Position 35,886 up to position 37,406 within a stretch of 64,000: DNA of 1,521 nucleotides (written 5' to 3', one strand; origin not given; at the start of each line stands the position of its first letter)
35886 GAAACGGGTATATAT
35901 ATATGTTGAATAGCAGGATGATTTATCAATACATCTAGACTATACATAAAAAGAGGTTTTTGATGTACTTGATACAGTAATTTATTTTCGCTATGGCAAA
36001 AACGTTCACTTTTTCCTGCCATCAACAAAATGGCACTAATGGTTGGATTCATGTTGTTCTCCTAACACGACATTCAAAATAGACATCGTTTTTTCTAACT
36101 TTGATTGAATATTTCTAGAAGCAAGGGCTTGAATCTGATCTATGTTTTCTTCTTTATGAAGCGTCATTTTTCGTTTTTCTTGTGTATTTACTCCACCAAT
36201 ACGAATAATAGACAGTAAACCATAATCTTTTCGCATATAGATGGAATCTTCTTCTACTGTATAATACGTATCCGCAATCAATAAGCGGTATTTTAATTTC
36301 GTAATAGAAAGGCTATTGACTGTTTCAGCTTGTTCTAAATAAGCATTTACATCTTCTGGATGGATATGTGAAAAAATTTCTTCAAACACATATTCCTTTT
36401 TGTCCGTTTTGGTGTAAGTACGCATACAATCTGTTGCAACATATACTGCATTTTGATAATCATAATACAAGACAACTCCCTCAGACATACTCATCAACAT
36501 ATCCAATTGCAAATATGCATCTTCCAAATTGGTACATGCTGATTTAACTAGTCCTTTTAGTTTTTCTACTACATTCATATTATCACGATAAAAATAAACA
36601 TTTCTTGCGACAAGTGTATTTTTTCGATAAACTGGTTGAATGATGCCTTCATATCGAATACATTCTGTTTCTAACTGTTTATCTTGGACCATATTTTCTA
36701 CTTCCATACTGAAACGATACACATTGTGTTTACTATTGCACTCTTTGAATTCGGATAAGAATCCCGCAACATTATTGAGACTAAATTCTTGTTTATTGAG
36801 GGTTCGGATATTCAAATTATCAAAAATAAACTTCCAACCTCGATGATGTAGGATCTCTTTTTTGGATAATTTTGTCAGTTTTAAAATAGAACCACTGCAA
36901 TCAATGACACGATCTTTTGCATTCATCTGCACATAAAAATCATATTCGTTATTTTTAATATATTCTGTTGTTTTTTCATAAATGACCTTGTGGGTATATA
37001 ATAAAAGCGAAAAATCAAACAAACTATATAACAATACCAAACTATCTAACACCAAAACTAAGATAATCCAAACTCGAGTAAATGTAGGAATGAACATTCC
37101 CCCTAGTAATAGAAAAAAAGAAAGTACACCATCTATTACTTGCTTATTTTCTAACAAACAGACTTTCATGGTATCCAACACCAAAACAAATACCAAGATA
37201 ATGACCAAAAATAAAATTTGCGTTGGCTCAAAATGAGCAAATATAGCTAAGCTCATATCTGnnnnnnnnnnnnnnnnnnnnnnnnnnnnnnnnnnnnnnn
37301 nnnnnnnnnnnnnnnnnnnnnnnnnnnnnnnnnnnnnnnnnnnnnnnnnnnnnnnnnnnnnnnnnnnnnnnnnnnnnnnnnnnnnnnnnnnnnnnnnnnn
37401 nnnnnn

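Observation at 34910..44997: Conserved clpC-radA-disA-yacL-ispDF neighbourhood rewired into a new operon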

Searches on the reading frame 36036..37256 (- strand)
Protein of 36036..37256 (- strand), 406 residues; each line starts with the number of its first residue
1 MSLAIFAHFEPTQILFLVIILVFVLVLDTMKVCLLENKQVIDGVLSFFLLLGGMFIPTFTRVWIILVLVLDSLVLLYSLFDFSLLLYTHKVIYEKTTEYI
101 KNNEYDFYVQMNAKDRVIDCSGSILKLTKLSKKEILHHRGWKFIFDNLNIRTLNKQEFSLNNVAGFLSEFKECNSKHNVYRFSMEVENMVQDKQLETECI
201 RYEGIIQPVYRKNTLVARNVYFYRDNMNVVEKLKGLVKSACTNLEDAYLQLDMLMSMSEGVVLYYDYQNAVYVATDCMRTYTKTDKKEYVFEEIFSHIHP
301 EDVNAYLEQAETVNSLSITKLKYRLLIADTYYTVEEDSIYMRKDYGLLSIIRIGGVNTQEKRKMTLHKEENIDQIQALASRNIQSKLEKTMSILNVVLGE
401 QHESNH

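Call 3: search_protein_families(library=pfam, proteins=[window:36036-37256:-])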
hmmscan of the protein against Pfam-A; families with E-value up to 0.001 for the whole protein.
window:36036-37256:- (406 aa): 0 families

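Call 4: search_protein_families(library=ncbifam, proteins=[window:36036-37256:-])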
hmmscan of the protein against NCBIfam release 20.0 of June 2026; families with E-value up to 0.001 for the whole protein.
window:36036-37256:- (406 aa): 0 families

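Call 26: find_homologous_proteins(query=window:36036-37256:-)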
Query window:36036-37256:- (406 aa): 42 proteins with E <= 0.001 among 3929 candidates.
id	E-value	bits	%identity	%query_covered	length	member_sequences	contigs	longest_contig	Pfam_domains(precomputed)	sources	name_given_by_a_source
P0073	1.0e-244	830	93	100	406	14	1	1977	-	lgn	-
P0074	9.6e-240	814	91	100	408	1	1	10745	-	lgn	-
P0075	1.4e-143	497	57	100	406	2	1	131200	-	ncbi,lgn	-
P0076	1.3e-141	491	57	99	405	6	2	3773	-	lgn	-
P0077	7.4e-140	485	56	98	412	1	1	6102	-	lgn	-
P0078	5.0e-139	482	54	99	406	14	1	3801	-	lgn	-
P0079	9.4e-139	481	55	99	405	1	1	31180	-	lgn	-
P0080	1.4e-138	481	55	98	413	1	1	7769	-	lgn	-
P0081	2.1e-137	477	54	99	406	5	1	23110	-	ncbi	-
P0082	6.4e-137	475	54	99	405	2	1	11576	-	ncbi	-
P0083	6.8e-137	475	54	99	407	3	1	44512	-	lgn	-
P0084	2.3e-136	473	55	99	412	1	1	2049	-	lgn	-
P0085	4.4e-136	472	56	98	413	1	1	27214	-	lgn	-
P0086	1.1e-135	471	55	98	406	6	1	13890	-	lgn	-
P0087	1.2e-135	471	52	99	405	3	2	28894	-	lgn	-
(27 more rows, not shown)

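Call 40: predict_structure(alignment_id=A2)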
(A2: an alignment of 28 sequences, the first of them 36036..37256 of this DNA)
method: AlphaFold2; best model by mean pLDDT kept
length: 406 residues; sequences in the alignment: 28
mean_pLDDT: 67.3   pTM: 0.45
mean pLDDT of the five models: 67.3, 62.2, 61.2, 60.6, 57.3
residues with pLDDT >= 90: 0; 70-90: 205; 50-70: 125; < 50: 76
segments of 3 or more residues with pLDDT < 50: 1-3, 190-196, 230-238, 243-254, 256-259, 313-318, 340-343, 354-371, 398-406
pLDDT, mean of each block of 10 residues (from residue 1): 60 84 86 73 81 72 83 87 83 78 77 81 72 75 79 76 78 65 72 53 82 79 65 47 47 48 63 68 73 71 66 48 68 62 53 45 43 52 58 56 37
secondary structure, 60 per line:
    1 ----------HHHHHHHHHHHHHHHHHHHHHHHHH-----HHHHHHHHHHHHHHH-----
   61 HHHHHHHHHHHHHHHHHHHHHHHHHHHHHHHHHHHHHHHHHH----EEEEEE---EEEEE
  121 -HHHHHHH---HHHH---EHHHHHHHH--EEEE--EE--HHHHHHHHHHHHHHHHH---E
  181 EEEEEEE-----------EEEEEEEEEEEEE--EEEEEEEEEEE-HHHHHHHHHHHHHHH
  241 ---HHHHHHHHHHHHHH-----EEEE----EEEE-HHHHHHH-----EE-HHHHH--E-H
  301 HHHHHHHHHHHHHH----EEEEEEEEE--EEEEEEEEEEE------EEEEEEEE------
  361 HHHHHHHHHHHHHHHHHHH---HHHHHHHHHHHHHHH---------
elements in order: H11-35 H41-55 H61-102 E107-112 E116-120 H122-128 H132-135 H140-147 E150-153 H160-176 E180-187 E199-211 E214-224 H226-240 H244-257 E263-266 E271-274 H276-282 H291-295 H300-314 E319-327 E330-340 E347-354 H361-379 H383-397

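Call 42: search_protein_representatives(alignment_id=A2)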
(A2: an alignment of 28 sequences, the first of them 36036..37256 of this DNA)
Query: 28 sequences, 405 profile positions. Proteins with E-value up to 0.001 (for the whole library): 71; up to 1e-10: 47; up to 1e-30: 32. The best 71 are listed.
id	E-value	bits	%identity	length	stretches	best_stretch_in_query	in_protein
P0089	4.5e-214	727.6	-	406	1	1-405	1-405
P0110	1.4e-172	590.9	-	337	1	81-405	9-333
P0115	5.5e-106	371.7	-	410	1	13-405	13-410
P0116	8.9e-97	341.4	-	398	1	16-402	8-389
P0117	1.3e-93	330.9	-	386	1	17-404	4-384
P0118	4.0e-90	319.5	-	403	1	11-397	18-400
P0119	3.0e-76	273.7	-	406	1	8-403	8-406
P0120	2.4e-74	267.5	-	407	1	5-402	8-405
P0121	8.1e-74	265.7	-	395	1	12-404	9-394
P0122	4.0e-73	263.5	-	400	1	6-405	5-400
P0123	1.5e-71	258.2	-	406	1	10-403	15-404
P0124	1.5e-68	248.3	-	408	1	5-404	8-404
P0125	1.2e-66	242.1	-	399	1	6-400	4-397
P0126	8.7e-66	239.3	-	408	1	10-404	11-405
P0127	1.9e-65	238.2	-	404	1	18-403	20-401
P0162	9.0e-08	48.2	-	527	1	16-332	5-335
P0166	6.7e-07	45.3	-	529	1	20-360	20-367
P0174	8.8e-06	41.7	-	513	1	15-360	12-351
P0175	5.0e-05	39.2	-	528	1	18-364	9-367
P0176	1.4e-04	37.7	-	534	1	6-337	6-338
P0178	6.2e-04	35.6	-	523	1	15-374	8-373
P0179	6.3e-04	35.6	-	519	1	21-336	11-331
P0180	7.1e-04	35.4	-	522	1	15-378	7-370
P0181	7.8e-04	35.2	-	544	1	17-365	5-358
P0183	8.7e-04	35.1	-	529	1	15-379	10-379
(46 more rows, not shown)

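Call 43: fold_search(model_id=the predicted structure, library=pdb)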
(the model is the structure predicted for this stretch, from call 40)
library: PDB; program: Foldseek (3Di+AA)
matches with E <= 10: 1047; with E <= 0.001: 130
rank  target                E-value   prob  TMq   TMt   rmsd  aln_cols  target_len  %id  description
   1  6ph4_A                8.7e-12  1.00  0.25  0.32  25.8       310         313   14  Full length LOV-PAS-HK construct from the LOV-HK sensory protein from Brucella abortus (light-adapted, construct 15-48 (released 2020-12-30)
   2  6ph4_B                5.1e-11  1.00  0.23  0.21  26.9       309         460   13  Full length LOV-PAS-HK construct from the LOV-HK sensory protein from Brucella abortus (light-adapted, construct 15-48 (released 2020-12-30)
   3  6pps_D                8.4e-11  1.00  0.25  0.38  19.9       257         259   14  A blue light illuminated LOV-PAS construct from the LOV-HK sensory protein from Brucella abortus (construct 15-273) (released 2020-07-15)
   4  6pps_B                1.0e-10  1.00  0.25  0.38  21.3       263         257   14  A blue light illuminated LOV-PAS construct from the LOV-HK sensory protein from Brucella abortus (construct 15-273) (released 2020-07-15)
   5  6pps_A                1.9e-10  1.00  0.25  0.39  20.4       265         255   13  A blue light illuminated LOV-PAS construct from the LOV-HK sensory protein from Brucella abortus (construct 15-273) (released 2020-07-15)
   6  6pps_C                7.3e-10  1.00  0.26  0.39  21.2       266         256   14  A blue light illuminated LOV-PAS construct from the LOV-HK sensory protein from Brucella abortus (construct 15-273) (released 2020-07-15)
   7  9ce0_B                9.6e-08  1.00  0.22  0.12  15.8       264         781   10  DosP Apo Bent form (released 2024-11-20)
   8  5sy5_C                1.3e-07  1.00  0.20  0.29  16.1       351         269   10  Crystal Structure of the Heterodimeric NPAS1-ARNT Complex (released 2016-11-09)
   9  9ofu_A                1.3e-07  1.00  0.22  0.28  12.1       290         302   10  Dimer of HIF-1a-ARNT Heterodimers Complexed on 52-bp HRE/HAS (released 2025-06-11)
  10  8js6_E                2.0e-07  1.00  0.24  0.37  19.0       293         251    9  Dimeric PAS domains of oxygen sensor FixL in complex with cyanide-bound ferric heme (released 2024-06-26)
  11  9ofu_C                2.0e-07  1.00  0.22  0.28  12.6       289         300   11  Dimer of HIF-1a-ARNT Heterodimers Complexed on 52-bp HRE/HAS (released 2025-06-11)
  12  9cdr_A                2.2e-07  1.00  0.23  0.13  21.2       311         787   11  DosP Apo straight form (released 2024-11-20)
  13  3ewk                  2.6e-07  1.00  0.21  0.36  16.7       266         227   10  Structure of the redox sensor domain of Methylococcus capsulatus (Bath) MmoS (released 2009-03-24)
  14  8xsb_B                2.9e-07  1.00  0.21  0.25  16.8       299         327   11  Crystal structure of the DNA-bound AHR-ARNT heterodimer in complex with Indirubin (released 2025-01-15)
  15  9of2_E                3.4e-07  1.00  0.22  0.29  12.9       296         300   14  Dimer of HIF-2a-ARNT Heterodimers Complexed on 51-bp HRE/HAS (released 2025-06-11)
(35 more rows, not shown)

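Call 47: search_protein_families(library=padloc, proteins=[window:36036-37256:-], max_evalue=0.01)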
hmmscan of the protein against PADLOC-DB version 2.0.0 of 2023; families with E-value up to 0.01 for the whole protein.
window:36036-37256:- (406 aa): 0 families

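Call 83: search_solved_structures(query=A2, max_evalue=10)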
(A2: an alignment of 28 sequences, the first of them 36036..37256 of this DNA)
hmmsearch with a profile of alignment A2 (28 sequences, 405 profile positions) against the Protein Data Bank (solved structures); distinct sequences matched with E-value up to 10: 3.
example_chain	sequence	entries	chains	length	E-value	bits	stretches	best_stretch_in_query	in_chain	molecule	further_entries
5y7y_B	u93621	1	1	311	1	11.8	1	271-342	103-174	Aryl hydrocarbon receptor nuclear translocator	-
5jjt_A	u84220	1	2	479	1.6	11.1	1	153-187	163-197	Serine/threonine-protein phosphatase 5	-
7obe_A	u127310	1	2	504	1.8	11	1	153-187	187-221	Isoform 2 of Serine/threonine-protein phosphatase 5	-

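Call 94: search_protein_families(library=pfam, proteins=[P0162, P0166, P0174, P0175, P0176, P0178, P0179, P0180, P0181, P0183], max_evalue=0.05)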
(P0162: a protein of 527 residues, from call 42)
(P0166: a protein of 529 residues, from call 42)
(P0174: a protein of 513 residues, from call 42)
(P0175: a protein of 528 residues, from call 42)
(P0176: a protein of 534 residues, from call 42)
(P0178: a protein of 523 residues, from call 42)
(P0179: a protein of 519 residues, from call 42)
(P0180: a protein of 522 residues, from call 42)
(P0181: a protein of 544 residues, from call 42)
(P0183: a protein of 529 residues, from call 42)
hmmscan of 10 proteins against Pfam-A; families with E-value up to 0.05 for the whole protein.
P0162 (527 aa): 4 families
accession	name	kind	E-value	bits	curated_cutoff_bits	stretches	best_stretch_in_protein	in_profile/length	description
PF00990.26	GGDEF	-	2.8e-08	34.1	23.8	1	375-516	17-160/161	Diguanylate cyclase, GGDEF domain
PF13426.13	PAS_9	-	0.0044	17.7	27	1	116-186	4-59/103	PAS domain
PF00989.32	PAS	-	0.0048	17.3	22.6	0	252-352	2-106/113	PAS fold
PF18211.6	Csm1_B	-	0.026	14.8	26.4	0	419-460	23-64/94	Csm1 subunit domain B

P0166 (529 aa): 2 families
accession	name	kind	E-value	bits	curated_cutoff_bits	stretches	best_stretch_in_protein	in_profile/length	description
PF00990.26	GGDEF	-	2.6e-15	57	23.8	1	380-513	17-152/161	Diguanylate cyclase, GGDEF domain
PF18192.6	DNTTIP1_dimer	-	0.036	14.9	26.1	0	96-136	18-61/69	DNTTIP1 dimerisation domain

P0174 (513 aa): 3 families
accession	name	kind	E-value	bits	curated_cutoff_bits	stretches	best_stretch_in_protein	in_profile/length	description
PF00990.26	GGDEF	-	7.7e-11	42.5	23.8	1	381-501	31-156/161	Diguanylate cyclase, GGDEF domain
PF08447.18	PAS_3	-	2.2e-08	34.7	25.6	1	268-345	6-86/89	PAS fold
PF13426.13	PAS_9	-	4e-07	30.7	27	1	118-217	9-97/103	PAS domain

P0175 (528 aa): 5 families
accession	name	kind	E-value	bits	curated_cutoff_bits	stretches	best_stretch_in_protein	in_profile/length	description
PF00990.26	GGDEF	-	2.3e-07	31.2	23.8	1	372-514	12-156/161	Diguanylate cyclase, GGDEF domain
PF00989.32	PAS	-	0.00047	20.6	22.6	0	249-355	2-112/113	PAS fold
PF13426.13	PAS_9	-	0.0009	19.9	27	1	111-210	4-86/103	PAS domain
PF08447.18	PAS_3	-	0.0038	17.9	25.6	1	289-352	22-87/89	PAS fold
PF15714.11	SpoVT_C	-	0.029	14.9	27.5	0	155-236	35-115/128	Stage V sporulation protein T C-terminal, transcription factor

P0176 (534 aa): 2 families
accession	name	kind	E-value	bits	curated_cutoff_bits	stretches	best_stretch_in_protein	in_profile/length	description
PF00990.26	GGDEF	-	2.9e-06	27.6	23.8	1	388-512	27-153/161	Diguanylate cyclase, GGDEF domain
PF13426.13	PAS_9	-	1.7e-05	25.4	27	1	115-205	5-80/103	PAS domain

P0178 (523 aa): 5 families
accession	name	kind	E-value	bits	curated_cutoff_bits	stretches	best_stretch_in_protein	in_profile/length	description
PF00990.26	GGDEF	-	5.5e-10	39.7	23.8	1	371-509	16-156/161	Diguanylate cyclase, GGDEF domain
PF00335.26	Tetraspanin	-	0.00019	21.6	32.1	1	11-100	11-114/225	Tetraspanin family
PF13426.13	PAS_9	-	0.00072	20.2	27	1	109-206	4-86/103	PAS domain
PF08447.18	PAS_3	-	0.0072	17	25.6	1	270-342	5-80/89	PAS fold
PF10637.15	Ofd1_CTDD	-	0.015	15.2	27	0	114-335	16-153/255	Oxoglutarate and iron-dependent oxygenase degradation C-term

P0179 (519 aa): 5 families
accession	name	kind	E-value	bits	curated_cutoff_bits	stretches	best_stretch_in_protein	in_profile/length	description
PF00990.26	GGDEF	-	7.3e-09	36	23.8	1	371-503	17-154/161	Diguanylate cyclase, GGDEF domain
PF08006.16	HAAS_TM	-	0.0042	17.6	28.3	1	9-92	28-107/117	HAAS transmembrane region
PF08447.18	PAS_3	-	0.0051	17.5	25.6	1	268-322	4-60/89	PAS fold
PF04123.18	DUF373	-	0.035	14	28.3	0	20-85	143-196/335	Domain of unknown function (DUF373)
PF13426.13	PAS_9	-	0.046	14.4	27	0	254-324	2-73/103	PAS domain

P0180 (522 aa): 6 families
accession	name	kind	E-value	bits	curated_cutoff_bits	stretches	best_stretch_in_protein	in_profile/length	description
PF00990.26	GGDEF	-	1.9e-09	37.9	23.8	1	380-451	23-93/161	Diguanylate cyclase, GGDEF domain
PF08447.18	PAS_3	-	3.7e-06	27.6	25.6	1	287-349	23-87/89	PAS fold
PF00989.32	PAS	-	3.2e-05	24.3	22.6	1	250-353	6-112/113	PAS fold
PF13426.13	PAS_9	-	3.9e-05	24.3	27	0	110-206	4-85/103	PAS domain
PF14598.12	PAS_11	-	0.0011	19.4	25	1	278-337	25-85/109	PAS domain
PF14802.11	TMEM192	-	0.0012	18.5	25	1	26-106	23-103/236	TMEM192 family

P0181 (544 aa): 2 families
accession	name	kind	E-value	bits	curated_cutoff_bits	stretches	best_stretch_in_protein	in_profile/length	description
PF00990.26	GGDEF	-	1.4e-06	28.7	23.8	1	376-506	28-158/161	Diguanylate cyclase, GGDEF domain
PF00989.32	PAS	-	0.025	15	22.6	0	101-144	9-52/113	PAS fold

P0183 (529 aa): 3 families
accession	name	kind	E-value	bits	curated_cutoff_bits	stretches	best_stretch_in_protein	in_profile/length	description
PF00990.26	GGDEF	-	7.5e-09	36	23.8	1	383-514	24-158/161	Diguanylate cyclase, GGDEF domain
PF08447.18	PAS_3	-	1.6e-05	25.5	25.6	1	270-343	2-78/89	PAS fold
PF13426.13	PAS_9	-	0.0042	17.8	27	0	114-209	6-86/103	PAS domain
